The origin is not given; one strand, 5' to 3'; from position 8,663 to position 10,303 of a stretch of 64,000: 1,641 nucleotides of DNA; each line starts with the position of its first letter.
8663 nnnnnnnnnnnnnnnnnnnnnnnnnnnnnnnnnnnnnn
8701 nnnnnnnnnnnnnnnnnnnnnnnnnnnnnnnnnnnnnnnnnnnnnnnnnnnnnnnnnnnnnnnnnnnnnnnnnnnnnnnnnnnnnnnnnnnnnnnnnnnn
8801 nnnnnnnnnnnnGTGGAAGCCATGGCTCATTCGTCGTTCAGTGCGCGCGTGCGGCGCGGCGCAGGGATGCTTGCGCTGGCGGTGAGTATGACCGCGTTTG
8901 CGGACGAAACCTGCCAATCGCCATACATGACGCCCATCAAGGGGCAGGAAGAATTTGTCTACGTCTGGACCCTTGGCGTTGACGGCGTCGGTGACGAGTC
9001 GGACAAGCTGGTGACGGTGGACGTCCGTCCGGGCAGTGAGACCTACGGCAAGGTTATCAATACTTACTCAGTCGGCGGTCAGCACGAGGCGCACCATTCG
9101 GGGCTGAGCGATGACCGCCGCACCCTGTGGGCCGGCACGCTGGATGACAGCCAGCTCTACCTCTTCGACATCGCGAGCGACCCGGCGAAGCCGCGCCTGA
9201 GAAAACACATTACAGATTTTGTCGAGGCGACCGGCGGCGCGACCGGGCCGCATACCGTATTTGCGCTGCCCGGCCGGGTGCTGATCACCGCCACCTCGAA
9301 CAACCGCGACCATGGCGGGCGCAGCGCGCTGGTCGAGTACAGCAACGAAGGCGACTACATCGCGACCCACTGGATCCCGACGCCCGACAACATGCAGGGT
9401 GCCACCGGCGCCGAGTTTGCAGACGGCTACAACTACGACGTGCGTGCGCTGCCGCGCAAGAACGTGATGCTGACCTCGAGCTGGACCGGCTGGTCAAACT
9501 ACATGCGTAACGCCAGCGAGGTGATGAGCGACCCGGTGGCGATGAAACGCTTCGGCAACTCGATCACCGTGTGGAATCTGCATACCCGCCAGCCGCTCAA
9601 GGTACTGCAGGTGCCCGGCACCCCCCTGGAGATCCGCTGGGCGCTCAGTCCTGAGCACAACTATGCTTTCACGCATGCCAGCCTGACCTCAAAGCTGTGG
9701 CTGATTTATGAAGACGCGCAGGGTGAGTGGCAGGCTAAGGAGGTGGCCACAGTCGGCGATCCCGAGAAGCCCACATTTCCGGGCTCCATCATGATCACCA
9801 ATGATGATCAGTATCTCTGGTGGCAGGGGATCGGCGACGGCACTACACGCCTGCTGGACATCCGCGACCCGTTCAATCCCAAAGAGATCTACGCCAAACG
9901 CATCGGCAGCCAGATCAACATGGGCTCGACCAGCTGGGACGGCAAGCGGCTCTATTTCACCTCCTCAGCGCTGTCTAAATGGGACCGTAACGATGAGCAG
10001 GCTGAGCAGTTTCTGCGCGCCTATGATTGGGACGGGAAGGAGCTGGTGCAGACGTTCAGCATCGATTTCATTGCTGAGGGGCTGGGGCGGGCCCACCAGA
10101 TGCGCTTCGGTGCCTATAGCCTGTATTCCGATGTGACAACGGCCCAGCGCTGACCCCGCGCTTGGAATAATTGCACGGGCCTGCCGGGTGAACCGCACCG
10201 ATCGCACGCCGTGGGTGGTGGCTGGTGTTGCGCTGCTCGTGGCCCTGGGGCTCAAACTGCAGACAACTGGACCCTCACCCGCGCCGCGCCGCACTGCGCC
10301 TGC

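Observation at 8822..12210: Methanethiol oxidase (SBP56) - SCO1/SenC - MauG-like gene cluster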

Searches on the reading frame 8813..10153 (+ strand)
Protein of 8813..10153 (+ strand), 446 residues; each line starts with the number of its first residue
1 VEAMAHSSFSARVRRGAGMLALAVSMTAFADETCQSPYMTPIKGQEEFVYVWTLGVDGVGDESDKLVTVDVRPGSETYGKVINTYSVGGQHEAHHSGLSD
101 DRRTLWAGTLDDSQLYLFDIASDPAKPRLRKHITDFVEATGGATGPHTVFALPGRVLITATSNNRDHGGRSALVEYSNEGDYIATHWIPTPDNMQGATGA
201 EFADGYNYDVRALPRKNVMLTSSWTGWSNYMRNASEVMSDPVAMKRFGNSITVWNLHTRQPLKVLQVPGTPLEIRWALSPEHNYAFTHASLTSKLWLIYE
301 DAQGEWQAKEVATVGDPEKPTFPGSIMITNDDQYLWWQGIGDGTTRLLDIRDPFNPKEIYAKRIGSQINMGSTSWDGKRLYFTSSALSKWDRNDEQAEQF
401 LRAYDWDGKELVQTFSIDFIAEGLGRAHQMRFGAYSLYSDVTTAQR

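Call 3: search_protein_families(library=pfam, proteins=[window:8813-10153:+])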
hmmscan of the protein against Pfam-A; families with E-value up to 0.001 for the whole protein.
window:8813-10153:+ (446 aa): 1 family
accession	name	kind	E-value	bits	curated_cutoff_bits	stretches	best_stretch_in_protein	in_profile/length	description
PF05694.17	SBP56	-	2.2e-43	149.2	34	1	33-434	6-444/453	56kDa selenium binding protein (SBP56)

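Call 4: search_protein_families(library=ncbifam, proteins=[window:8813-10153:+])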
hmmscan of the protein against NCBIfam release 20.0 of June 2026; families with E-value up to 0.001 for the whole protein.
window:8813-10153:+ (446 aa): 1 family
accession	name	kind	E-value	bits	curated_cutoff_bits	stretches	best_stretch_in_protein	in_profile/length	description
NF052453.1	MthilOxMtoX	equivalog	4.2e-199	661.1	650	1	28-439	1-407/408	methanethiol oxidase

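Call 5: search_solved_structures(query=window:8813-10153:+, show_alignments=2)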
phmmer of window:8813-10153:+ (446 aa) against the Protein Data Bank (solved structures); distinct sequences matched with E-value up to 0.001: 1.
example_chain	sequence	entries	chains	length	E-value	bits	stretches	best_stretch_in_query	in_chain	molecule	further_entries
2ece_A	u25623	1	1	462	1.5e-14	57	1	36-436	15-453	462aa long hypothetical selenium-binding protein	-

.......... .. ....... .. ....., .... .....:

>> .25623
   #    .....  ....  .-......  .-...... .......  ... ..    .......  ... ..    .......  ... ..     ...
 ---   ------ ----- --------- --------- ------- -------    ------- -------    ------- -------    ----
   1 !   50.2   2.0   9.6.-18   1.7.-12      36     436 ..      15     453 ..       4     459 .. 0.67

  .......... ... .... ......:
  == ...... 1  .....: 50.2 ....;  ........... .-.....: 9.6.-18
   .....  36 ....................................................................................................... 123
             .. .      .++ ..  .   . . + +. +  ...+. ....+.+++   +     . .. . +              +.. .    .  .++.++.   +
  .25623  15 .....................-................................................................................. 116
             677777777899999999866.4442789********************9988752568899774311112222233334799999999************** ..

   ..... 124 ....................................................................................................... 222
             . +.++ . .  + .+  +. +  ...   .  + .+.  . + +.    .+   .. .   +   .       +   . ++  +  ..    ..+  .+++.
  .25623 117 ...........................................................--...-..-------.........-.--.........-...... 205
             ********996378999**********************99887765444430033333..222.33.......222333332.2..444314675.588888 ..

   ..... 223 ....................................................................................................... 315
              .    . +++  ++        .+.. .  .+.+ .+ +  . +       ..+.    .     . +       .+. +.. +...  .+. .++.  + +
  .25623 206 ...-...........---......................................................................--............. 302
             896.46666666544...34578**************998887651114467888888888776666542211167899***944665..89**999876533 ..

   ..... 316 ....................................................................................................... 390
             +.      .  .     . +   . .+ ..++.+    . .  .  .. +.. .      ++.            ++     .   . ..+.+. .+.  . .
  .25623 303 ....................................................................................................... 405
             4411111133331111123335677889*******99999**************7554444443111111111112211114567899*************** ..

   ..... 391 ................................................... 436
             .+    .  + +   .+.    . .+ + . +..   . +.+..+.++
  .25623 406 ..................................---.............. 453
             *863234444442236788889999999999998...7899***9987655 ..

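Call 8: find_homologous_proteins(query=window:8813-10153:+)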
Query window:8813-10153:+ (446 aa): 7784 proteins with E <= 0.001 among 8000 candidates; the best 120 are listed.
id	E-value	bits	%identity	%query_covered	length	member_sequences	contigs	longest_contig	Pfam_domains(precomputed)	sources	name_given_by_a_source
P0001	0.0e+0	1031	100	99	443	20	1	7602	PF05694.18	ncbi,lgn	-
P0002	1.1e-266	903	87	97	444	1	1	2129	PF05694.18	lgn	-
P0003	6.1e-262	887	87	93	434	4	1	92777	PF05694.18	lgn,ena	-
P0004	5.1e-261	884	87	93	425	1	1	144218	PF05694.18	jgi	jgi:selenium-binding protein 1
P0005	7.7e-259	877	85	98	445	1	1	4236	PF05694.18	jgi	jgi:selenium-binding protein 1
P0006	1.1e-256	870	86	94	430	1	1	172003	PF05694.18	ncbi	ncbi:MAG: selenium-binding protein SBP56-related protein [Gammaproteobacteria bacterium]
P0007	1.6e-254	863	81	99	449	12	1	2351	PF05694.18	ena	-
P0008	9.2e-248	841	83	94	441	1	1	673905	PF05694.18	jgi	jgi:methanethiol oxidase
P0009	1.5e-245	833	84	92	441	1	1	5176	PF05694.18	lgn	-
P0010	1.1e-242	824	78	98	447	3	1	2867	PF05694.18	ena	-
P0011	3.0e-239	813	79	97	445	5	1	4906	PF05694.18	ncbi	-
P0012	1.4e-234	797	78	97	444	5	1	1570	PF05694.18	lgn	-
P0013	2.2e-209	714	81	84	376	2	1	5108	PF05694.18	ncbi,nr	ncbi:MAG: selenium-binding protein, partial [Rhodospirillales bacterium]|nr:selenium-binding protein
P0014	1.3e-193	662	63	98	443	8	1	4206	PF05694.18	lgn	-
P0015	3.7e-191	654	64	96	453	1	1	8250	PF05694.18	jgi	jgi:selenium-binding protein 1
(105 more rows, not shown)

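Call 9: find_related_loci(query=window:8813-10153:+, collection=genome_contigs, flank=8000)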
Query window:8813-10153:+ (446 aa) in genome_contigs; peptide patterns used: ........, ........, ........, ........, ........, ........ (x = any residue, [..] = any of these).
130 stretches matched a pattern; 113 encode a relative of the query (tblastn E <= 1e-3); the best 80 are kept; 80 distinct loci.
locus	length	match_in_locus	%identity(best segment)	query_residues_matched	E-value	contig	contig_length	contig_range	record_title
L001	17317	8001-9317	85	15-446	0e+0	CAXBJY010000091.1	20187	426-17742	MAG TPA_asm: uncultured Gammaproteobacteria bacterium isolate ERR2762122_concoct_79 genome assembly, contig: ERZ3421826.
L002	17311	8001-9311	84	11-446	0e+0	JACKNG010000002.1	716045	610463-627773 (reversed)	MAG: Gammaproteobacteria bacterium isolate HK-STAS-PROT-138 HK-STAS-PROT-138_2, whole genome shotgun sequence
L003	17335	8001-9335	83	3-446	0e+0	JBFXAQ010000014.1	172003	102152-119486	MAG: Gammaproteobacteria bacterium isolate CA_2019_TPBS_26 NODE_778_length_172003_cov_45.464405_TPBS, whole genome shotg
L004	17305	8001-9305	78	7-446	0e+0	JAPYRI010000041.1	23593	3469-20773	MAG: Alphaproteobacteria bacterium isolate PW3.metabat2.129_sub PW3_3019_length_23593_cov_8.623927, whole genome shotgun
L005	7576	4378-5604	62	30-438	0e+0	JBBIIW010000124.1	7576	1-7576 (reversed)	MAG: Candidatus Rokuibacteriota bacterium isolate QH1S170213_bin_148 NODE_5045_length_7576_cov_6.35213, whole genome sho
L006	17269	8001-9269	62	17-438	1e-179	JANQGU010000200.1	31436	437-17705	MAG: Kiloniellales bacterium isolate PL23b_bin.6 k99_338229, whole genome shotgun sequence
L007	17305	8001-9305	60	8-437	2e-179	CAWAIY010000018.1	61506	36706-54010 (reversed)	MAG: uncultured Verrucomicrobiae bacterium isolate MFD02416.bin.2.223 genome assembly, contig: contig_39083, whole genom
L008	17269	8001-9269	62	14-433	3e-178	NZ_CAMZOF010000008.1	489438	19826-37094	Pelagibius sp. Alg239-R121 NODE_8_length_489438_cov_62.5546, whole genome shotgun sequence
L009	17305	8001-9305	60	8-437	8e-178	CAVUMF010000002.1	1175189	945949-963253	MAG: uncultured Verrucomicrobiae bacterium isolate MFD06435.bin.1.72 genome assembly, contig: contig_18659, whole genome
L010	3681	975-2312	58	1-444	0e+0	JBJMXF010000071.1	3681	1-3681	MAG: Candidatus Udaeobacter sp. isolate 12C18O_168h_50_P10_coass_bin_12 k141_3333424, whole genome shotgun sequence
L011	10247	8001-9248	61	19-438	7e-177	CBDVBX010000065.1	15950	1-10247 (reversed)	MAG TPA_asm: uncultured bacterium isolate SRR22302364_binner13_Refined_39 genome assembly, contig: ERZ25073603.1221, who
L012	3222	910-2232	58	9-444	0e+0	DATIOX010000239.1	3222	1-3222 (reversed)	MAG TPA_asm: Candidatus Dormiibacterota bacterium isolate SMAG_U15835 k141_1000876, whole genome shotgun sequence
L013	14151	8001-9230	62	27-437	1e-176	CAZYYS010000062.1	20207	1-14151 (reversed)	MAG TPA_asm: uncultured Verrucomicrobiota bacterium isolate SRP237561_co1_386 genome assembly, contig: NODE_4348_length_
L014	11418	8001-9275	60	17-439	2e-176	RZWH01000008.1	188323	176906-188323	Rhodobacteraceae bacterium CCMM004 NODE_8_length_188323_cov_93.953316, whole genome shotgun sequence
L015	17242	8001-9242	62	28-439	3e-176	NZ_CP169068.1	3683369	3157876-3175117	Phaeobacter sp. A36a-5a chromosome, complete genome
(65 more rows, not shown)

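Call 15: search_dna_similar(query=window:8822-10153:+, collection=plasmids, mode=protein, max_rows=30)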
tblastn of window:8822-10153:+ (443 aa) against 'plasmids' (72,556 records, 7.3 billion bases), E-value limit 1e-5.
Records with a match: 73; places in all: 73; records where one place covers at least 80% of the query: 52.
Best place of each record, by identity: 60-80% 1; <60% 72.
By first word of the organism name: Sinorhizobium 14; Ensifer 9; Azospirillum 6; Phaeobacter 6; Rhizobium 6; Skermanella 3; Microvirga 2; Natrinema 2; Natronorubrum 2; Haloferax 2; and 18 more.
By predicted mobility (MOB-suite, as given by PLSDB): non-mobilizable 51; conjugative 15; mobilizable 7.
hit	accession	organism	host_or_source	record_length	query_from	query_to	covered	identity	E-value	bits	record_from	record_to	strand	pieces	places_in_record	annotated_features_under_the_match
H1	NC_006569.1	Ruegeria pomeroyi DSS-3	-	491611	25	430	92%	61.0%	2e-166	526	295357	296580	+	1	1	mtoX: methanethiol oxidase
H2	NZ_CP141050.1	Microvirga lotononidis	-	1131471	25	436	93%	59.6%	1e-163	517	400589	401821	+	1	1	none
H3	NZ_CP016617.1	Microvirga ossetica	Vicia alpestris,cell culture,nodules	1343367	9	436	97%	57.2%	6e-164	518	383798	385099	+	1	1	none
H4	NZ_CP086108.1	Skermanella mucosa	single cell,crude oil contaminated ...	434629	14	437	96%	55.2%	3e-160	508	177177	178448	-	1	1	selenium-binding protein SBP56-related protein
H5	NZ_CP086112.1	Skermanella rosea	single cell,hydrocarbon-contaminated ...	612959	28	437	93%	56.6%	1e-158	503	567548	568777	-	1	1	selenium-binding protein SBP56-related protein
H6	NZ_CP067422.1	Skermanella sp. TT6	Homo sapiens,single cell,skin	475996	28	437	93%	55.9%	9e-158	501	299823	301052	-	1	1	selenium-binding protein SBP56-related protein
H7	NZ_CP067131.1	Paracoccus seriniphilus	cell culture,washing water of Bugula ...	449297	23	438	94%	28.4%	5e-29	127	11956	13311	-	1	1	selenium-binding family protein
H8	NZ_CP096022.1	Halocatena salina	cell culture,sediment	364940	35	438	91%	28.6%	3e-24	113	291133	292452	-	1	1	selenium-binding family protein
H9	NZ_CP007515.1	Rubrobacter radiotolerans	-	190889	24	438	94%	27.5%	8e-26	118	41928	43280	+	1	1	selenium-binding family protein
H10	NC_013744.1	Haloterrigena turkmenica DSM 5511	-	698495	41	438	90%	28.0%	7e-29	127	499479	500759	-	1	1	selenium-binding protein SBP56-related protein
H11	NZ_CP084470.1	Natrinema salinisoli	cell culture,saline soil sediment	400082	41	438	90%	27.8%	3e-28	125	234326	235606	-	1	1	selenium-binding family protein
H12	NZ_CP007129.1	Gemmatirosa kalamazoonensis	-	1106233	33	437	91%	26.6%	5e-20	100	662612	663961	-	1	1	record has no annotation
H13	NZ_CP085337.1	Haladaptatus halobius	cell culture,saline soil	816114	43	438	89%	27.1%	4e-22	107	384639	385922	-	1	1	selenium-binding family protein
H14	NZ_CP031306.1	Natronorubrum bangense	Cell culture,The Bange salt-alkaline ...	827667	45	443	90%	26.7%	2e-26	120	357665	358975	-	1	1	selenium-binding protein SBP56-related protein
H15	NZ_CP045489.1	Natronorubrum aibiense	single cell,Xinjiang Aibi Salt Lake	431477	45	438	89%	27.0%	9e-27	121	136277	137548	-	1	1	selenium-binding protein SBP56-related protein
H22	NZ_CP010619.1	Phaeobacter inhibens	cell culture,cleaning system aquaculture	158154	28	438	93%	25.4%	5e-30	130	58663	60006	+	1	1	selenium-binding family protein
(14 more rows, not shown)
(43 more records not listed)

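Call 16: get_annotated_region(hit=H1, flank=6000)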
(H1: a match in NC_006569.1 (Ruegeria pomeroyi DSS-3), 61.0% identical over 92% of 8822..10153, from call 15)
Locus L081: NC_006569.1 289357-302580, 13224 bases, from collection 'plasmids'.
description: Ruegeria pomeroyi DSS-3 megaplasmid, complete sequence
organism: Ruegeria pomeroyi DSS-3 (NCBI taxid 246200)
taxonomy: Bacteria; Pseudomonadota; Alphaproteobacteria; Rhodobacterales; Roseobacteraceae; Ruegeria; Ruegeria pomeroyi; Ruegeria pomeroyi DSS-3
host: -; source: -; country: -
typing (MOB-suite, as given by PLSDB): non-mobilizable; replicon rep_cluster_95
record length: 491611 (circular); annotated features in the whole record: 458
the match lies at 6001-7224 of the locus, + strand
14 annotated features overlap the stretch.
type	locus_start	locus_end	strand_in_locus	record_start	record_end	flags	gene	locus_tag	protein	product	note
CDS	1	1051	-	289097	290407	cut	-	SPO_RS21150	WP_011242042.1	TRAP transporter large permease subunit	GO:0015740 - C4-dicarboxylate transport [Evidence IEA]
CDS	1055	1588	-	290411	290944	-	-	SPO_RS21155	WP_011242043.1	TRAP transporter small permease subunit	-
CDS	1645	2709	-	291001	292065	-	dctP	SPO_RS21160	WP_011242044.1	TRAP transporter substrate-binding protein DctP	GO:0055085 - transmembrane transport [Evidence IEA]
CDS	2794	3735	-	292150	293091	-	-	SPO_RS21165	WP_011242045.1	4-hydroxyproline epimerase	-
CDS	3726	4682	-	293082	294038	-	-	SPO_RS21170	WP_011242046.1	dihydrodipicolinate synthase family protein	-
CDS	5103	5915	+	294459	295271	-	-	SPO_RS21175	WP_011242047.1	IclR family transcriptional regulator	GO:0006355 - regulation of DNA-templated transcription [Evidence IEA]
CDS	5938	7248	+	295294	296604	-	mtoX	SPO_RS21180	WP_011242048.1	methanethiol oxidase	-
CDS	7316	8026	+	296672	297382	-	-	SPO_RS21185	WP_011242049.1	SCO family protein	-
CDS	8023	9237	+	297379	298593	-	-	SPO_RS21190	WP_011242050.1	cytochrome c peroxidase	-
CDS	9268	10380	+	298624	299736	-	-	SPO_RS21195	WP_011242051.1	S-(hydroxymethyl)glutathione dehydrogenase/class III alcohol dehydrogenase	-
CDS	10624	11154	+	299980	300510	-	-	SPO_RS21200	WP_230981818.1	DUF1579 domain-containing protein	-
CDS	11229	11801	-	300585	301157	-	-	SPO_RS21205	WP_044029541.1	cupin domain-containing protein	-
CDS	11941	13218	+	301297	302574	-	-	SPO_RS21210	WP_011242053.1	4-aminobutyrate--2-oxoglutarate transaminase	GO:0009448 - gamma-aminobutyric acid metabolic process [Evidence IEA]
CDS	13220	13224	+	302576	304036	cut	-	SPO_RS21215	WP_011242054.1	NAD-dependent succinate-semialdehyde dehydrogenase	-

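Call 31: find_encoding_contigs(protein=P0001, flank=10000, max_places=4)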
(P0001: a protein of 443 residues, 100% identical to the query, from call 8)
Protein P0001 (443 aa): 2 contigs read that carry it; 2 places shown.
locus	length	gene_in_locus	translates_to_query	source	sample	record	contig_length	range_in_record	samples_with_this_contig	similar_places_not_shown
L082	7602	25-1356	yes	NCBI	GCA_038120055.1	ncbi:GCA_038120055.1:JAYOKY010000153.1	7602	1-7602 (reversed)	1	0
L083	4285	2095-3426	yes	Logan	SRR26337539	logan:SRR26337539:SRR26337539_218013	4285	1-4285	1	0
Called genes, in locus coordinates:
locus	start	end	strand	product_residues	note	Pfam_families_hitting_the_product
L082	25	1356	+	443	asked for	PF05694:SBP56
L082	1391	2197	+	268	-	PF02630:SCO1-SenC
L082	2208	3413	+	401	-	PF00034:Cytochrom_C (faint), PF03150:CCP_MauG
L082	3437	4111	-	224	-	PF04536:TPM_phosphatase (weak)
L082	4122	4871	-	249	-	PF04536:TPM_phosphatase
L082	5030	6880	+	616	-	PF01011:PQQ, PF13570:Beta-prop_ACSF4 (faint), PF13360:PQQ_2, PF13442:Cytochrome_CBB3 (weak)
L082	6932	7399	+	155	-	PF04075:F420H2_quin_red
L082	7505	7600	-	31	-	?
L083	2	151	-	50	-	?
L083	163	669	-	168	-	PF00866:Ring_hydroxyl_B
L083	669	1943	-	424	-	PF00355:Rieske, PF00848:Ring_hydroxyl_A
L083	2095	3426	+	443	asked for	PF05694:SBP56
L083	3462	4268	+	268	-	PF02630:SCO1-SenC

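Call 32: find_encoding_contigs(protein=P0008, flank=8000, max_places=2)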
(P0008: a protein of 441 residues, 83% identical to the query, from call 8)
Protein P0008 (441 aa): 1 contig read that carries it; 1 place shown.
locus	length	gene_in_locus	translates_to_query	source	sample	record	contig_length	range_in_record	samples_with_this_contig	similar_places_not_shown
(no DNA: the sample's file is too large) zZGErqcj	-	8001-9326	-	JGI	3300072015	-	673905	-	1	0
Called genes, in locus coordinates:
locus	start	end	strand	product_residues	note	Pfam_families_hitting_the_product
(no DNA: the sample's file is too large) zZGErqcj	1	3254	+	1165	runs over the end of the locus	PF27129:FapBC (faint)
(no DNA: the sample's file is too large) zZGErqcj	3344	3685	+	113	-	-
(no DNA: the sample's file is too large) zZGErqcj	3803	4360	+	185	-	-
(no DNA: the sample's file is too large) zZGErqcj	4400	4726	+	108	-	-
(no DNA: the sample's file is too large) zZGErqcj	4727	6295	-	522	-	PF13489:Methyltransf_23, PF02390:Methyltransf_4 (weak), PF08241:Methyltransf_11, PF08242:Methyltransf_12, PF13649:Methyltransf_25, PF13847:Methyltransf_31, PF10119:MethyTransf_Reg, PF21782:WHD_PKMT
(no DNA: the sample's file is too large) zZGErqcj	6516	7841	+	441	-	PF05694:SBP56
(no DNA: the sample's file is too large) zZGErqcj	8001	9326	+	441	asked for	PF05694:SBP56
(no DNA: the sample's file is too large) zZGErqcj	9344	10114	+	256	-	PF02630:SCO1-SenC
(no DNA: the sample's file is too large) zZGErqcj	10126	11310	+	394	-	PF03150:CCP_MauG, PF00034:Cytochrom_C (faint)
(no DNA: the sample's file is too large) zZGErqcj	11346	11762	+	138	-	PF07366:SnoaL (faint), PF12680:SnoaL_2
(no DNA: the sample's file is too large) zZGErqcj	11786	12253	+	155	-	PF13577:SnoaL_4, PF14534:DUF4440, PF12680:SnoaL_2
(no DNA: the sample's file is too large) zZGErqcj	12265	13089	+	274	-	PF12146:Hydrolase_4 (weak), PF12697:Abhydrolase_6, PF00561:Abhydrolase_1, PF07859:Abhydrolase_3 (weak)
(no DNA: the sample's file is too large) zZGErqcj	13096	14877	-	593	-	PF03600:CitMHS, PF02080:TrkA_C, PF00939:Na_sulph_symp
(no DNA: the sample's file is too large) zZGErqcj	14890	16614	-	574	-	PF02776:TPP_enzyme_N, PF00205:TPP_enzyme_M, PF02775:TPP_enzyme_C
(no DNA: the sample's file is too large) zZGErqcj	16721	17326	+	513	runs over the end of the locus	PF01425:Amidase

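Call 48: get_annotated_region(hit=H22, flank=4000)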
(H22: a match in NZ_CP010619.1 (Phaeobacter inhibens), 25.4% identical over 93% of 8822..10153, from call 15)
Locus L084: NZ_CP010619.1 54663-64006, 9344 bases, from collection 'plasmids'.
description: Phaeobacter inhibens strain P30 isolate M4-3.1A plasmid pP30_b, complete sequence
organism: Phaeobacter inhibens (NCBI taxid 221822)
taxonomy: Bacteria; Pseudomonadota; Alphaproteobacteria; Rhodobacterales; Roseobacteraceae; Phaeobacter; Phaeobacter inhibens
host: -; source: cell culture,cleaning system aquaculture; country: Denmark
typing (MOB-suite, as given by PLSDB): conjugative; replicon rep_cluster_579; relaxase MOBP; mating-pair formation MPF_T
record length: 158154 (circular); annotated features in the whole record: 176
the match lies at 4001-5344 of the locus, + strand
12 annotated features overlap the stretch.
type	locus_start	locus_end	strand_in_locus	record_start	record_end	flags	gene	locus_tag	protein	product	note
CDS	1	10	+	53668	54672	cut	dctP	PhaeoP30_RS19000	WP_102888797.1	TRAP transporter substrate-binding protein DctP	GO:0055085 - transmembrane transport [Evidence IEA]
CDS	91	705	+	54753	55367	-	-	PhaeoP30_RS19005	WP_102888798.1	TRAP transporter small permease subunit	-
CDS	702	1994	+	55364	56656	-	-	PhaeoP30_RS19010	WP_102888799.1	TRAP transporter large permease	GO:0008643 - carbohydrate transport [Evidence IEA]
CDS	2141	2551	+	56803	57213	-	-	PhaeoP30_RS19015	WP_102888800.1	universal stress protein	-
CDS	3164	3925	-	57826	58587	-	-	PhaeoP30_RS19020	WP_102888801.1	IclR family transcriptional regulator C-terminal domain-containing protein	-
CDS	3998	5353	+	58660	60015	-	-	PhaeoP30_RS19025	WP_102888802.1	selenium-binding family protein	-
CDS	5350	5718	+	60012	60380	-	-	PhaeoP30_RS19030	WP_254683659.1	2Fe-2S iron-sulfur cluster-binding protein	-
CDS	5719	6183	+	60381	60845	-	-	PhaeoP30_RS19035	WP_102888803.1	CoA-binding protein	-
CDS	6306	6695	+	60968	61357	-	-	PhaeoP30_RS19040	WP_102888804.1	rhodanese-like domain-containing protein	-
CDS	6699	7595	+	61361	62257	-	-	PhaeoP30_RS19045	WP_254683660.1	MBL fold metallo-hydrolase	-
CDS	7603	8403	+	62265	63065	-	-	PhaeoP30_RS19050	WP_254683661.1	enoyl-CoA hydratase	-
CDS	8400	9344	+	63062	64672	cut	-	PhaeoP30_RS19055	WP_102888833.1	acyl-CoA synthetase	-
